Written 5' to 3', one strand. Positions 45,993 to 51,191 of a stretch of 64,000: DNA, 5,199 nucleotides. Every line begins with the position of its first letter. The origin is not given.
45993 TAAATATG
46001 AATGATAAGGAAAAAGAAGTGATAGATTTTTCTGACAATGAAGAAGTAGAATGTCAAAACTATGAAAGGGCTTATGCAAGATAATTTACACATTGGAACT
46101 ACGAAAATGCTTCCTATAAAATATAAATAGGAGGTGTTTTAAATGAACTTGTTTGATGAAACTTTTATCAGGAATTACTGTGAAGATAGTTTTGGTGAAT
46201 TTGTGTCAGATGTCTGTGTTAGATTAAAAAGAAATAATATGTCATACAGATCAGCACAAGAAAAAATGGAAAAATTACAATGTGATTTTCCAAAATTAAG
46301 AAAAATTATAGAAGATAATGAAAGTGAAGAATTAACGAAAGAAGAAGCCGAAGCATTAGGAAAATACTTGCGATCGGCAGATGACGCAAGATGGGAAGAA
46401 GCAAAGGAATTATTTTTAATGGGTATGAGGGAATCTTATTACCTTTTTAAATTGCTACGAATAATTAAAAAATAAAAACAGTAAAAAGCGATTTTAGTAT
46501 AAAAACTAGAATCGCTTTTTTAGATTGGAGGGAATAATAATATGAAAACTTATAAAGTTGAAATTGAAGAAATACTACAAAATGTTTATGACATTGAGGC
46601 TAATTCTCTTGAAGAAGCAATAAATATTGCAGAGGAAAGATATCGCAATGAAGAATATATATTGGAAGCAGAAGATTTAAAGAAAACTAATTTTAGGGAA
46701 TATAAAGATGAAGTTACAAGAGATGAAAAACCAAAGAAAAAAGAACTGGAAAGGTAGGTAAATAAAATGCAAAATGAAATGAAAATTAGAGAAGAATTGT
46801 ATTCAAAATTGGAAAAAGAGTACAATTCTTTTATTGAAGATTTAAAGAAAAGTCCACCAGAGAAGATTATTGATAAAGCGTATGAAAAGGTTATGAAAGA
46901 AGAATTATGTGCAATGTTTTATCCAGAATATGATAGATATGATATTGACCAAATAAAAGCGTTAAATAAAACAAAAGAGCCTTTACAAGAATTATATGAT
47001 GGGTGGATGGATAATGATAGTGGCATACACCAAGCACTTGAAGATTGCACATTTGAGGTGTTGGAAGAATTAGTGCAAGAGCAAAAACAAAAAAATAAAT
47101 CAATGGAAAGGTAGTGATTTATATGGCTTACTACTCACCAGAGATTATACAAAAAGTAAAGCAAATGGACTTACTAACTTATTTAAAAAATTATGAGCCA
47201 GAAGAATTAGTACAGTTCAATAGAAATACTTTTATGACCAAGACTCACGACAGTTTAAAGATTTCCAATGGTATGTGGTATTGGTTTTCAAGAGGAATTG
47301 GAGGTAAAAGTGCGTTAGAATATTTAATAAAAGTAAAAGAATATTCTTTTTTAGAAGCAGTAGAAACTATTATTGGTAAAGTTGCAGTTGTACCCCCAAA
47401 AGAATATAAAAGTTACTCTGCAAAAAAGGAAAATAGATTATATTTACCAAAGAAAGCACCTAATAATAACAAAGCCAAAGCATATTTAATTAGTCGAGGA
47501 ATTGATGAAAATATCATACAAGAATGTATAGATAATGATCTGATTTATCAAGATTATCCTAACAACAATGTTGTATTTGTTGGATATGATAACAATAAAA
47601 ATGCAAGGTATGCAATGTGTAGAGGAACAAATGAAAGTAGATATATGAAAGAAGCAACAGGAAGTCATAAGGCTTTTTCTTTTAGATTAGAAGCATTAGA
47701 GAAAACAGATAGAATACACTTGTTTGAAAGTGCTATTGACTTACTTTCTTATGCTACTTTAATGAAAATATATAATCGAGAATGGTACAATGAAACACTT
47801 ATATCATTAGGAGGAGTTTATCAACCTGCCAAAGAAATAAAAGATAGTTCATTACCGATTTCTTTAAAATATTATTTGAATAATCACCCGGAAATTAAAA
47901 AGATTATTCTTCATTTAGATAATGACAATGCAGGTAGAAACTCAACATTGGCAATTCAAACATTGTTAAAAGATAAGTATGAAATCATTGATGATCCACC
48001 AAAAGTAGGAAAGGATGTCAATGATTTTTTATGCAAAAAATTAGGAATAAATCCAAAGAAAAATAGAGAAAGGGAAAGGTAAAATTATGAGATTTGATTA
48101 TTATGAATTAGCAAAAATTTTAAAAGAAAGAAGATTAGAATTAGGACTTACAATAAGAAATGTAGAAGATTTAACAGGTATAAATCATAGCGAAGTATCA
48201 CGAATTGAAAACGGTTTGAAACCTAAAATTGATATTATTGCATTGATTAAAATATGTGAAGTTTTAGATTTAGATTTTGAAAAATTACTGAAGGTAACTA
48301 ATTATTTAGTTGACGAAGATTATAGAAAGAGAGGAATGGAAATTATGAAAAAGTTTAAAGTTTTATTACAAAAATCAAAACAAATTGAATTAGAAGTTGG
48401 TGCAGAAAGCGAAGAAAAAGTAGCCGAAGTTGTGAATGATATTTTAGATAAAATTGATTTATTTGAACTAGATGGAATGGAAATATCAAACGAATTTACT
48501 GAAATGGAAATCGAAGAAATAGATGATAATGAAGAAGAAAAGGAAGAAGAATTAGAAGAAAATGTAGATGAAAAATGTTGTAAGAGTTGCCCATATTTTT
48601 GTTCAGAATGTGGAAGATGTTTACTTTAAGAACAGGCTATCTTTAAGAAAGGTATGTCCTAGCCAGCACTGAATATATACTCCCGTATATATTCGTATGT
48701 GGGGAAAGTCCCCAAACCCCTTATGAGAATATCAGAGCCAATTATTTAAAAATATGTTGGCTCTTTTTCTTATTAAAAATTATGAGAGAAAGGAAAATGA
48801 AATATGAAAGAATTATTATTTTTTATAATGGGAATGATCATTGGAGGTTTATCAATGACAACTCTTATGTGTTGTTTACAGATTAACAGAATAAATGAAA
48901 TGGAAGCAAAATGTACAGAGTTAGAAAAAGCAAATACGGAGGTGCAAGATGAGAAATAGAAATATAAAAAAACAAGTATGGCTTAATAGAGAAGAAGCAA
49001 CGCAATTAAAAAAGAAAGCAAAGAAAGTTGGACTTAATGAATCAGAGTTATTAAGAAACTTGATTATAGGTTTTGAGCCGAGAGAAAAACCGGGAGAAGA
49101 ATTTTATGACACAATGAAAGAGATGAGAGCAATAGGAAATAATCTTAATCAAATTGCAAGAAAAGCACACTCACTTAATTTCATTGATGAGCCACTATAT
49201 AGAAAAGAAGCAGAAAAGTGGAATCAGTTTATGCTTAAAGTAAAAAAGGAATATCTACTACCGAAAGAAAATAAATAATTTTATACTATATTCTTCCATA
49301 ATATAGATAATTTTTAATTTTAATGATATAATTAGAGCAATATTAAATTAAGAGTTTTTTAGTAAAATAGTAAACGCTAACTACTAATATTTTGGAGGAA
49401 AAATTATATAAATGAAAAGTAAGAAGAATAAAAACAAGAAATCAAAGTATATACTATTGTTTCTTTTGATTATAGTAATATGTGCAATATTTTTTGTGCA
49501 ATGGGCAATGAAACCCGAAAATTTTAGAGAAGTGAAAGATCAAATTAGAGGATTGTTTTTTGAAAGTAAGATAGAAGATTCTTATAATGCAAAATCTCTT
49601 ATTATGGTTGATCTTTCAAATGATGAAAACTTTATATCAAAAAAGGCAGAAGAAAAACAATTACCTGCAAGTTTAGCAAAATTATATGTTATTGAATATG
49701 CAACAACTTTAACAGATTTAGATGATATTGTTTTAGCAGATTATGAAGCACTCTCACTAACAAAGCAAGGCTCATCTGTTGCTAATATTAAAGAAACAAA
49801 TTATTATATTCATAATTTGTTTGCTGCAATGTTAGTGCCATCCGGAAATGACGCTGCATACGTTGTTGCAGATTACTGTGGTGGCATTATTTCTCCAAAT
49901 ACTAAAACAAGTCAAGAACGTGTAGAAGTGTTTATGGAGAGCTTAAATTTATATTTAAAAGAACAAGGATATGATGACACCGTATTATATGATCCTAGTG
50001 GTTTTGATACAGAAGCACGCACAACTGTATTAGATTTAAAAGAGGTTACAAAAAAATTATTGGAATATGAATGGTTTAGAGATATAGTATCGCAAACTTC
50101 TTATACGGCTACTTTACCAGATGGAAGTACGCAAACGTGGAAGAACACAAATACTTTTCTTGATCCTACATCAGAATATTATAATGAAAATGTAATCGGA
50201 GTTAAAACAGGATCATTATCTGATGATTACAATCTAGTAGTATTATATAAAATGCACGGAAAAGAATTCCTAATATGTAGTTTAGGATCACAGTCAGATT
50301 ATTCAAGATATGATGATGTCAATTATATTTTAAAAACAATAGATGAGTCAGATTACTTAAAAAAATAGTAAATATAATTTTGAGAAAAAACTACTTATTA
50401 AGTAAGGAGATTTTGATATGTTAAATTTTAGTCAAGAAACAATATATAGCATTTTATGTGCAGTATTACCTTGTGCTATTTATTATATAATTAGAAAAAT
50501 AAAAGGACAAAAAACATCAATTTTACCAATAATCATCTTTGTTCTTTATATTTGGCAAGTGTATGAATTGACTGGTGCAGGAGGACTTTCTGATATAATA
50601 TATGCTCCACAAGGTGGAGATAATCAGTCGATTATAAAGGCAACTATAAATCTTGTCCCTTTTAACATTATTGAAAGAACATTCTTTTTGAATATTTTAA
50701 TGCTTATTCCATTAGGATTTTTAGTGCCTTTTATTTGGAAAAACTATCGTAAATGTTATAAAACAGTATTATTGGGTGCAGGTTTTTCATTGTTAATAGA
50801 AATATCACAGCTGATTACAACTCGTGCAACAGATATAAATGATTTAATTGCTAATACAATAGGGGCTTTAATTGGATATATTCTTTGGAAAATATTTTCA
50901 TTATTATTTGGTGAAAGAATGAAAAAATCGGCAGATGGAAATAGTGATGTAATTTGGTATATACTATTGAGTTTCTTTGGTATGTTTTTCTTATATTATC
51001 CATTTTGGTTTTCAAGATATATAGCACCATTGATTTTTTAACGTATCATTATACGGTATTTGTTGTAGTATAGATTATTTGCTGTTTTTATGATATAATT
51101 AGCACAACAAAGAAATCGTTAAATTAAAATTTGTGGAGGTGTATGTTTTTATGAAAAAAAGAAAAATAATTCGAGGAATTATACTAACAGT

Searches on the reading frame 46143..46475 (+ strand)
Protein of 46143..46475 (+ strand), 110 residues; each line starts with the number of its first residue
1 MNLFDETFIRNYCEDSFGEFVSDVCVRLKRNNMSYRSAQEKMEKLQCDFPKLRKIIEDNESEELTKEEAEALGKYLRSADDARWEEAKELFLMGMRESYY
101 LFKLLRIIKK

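Call 61: search_protein_families(library=pfam, proteins=[window:46143-46475:+], max_evalue=0.00001)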
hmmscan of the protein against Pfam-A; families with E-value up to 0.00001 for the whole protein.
window:46143-46475:+ (110 aa): 1 family
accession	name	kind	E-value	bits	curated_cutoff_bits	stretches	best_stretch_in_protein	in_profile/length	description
PF20369.3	DUF6664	-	4.7e-11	43.7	27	1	6-98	4-95/105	Family of unknown function (DUF6664)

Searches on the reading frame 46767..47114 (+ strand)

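Call 61: search_protein_families(library=pfam, proteins=[window:46767-47114:+], max_evalue=0.00001)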
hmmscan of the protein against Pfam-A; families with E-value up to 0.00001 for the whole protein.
window:46767-47114:+ (115 aa): 1 family
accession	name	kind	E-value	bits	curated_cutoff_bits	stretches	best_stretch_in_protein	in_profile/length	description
PF12959.12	DUF3848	-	1.5e-18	67.1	30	1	8-97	2-89/95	Protein of unknown function (DUF3848)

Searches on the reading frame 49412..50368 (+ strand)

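Call 61: search_protein_families(library=pfam, proteins=[window:49412-50368:+], max_evalue=0.00001)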
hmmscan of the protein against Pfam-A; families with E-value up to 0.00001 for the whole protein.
window:49412-50368:+ (318 aa): 2 families
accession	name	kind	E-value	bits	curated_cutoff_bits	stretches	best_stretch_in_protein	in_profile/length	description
PF00768.25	Peptidase_S11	-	1.1e-16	61.5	27.6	1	55-270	7-213/239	D-alanyl-D-alanine carboxypeptidase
PF13354.11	Beta-lactamase2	-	5.9e-06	26.2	22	0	63-243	2-181/214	Beta-lactamase enzyme family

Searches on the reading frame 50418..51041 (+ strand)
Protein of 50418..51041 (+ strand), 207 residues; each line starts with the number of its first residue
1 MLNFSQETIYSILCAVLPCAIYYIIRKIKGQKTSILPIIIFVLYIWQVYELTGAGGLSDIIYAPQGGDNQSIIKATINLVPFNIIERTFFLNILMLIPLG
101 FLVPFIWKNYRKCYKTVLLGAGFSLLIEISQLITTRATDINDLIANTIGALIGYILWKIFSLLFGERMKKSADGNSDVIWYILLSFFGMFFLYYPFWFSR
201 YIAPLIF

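Call 61: search_protein_families(library=pfam, proteins=[window:50418-51041:+], max_evalue=0.00001)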
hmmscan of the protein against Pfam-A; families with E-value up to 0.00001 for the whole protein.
window:50418-51041:+ (207 aa): 1 family
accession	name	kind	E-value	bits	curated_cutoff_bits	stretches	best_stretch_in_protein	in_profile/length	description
PF04892.17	VanZ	-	1.2e-25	90.9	30.1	1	70-160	27-125/126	VanZ like family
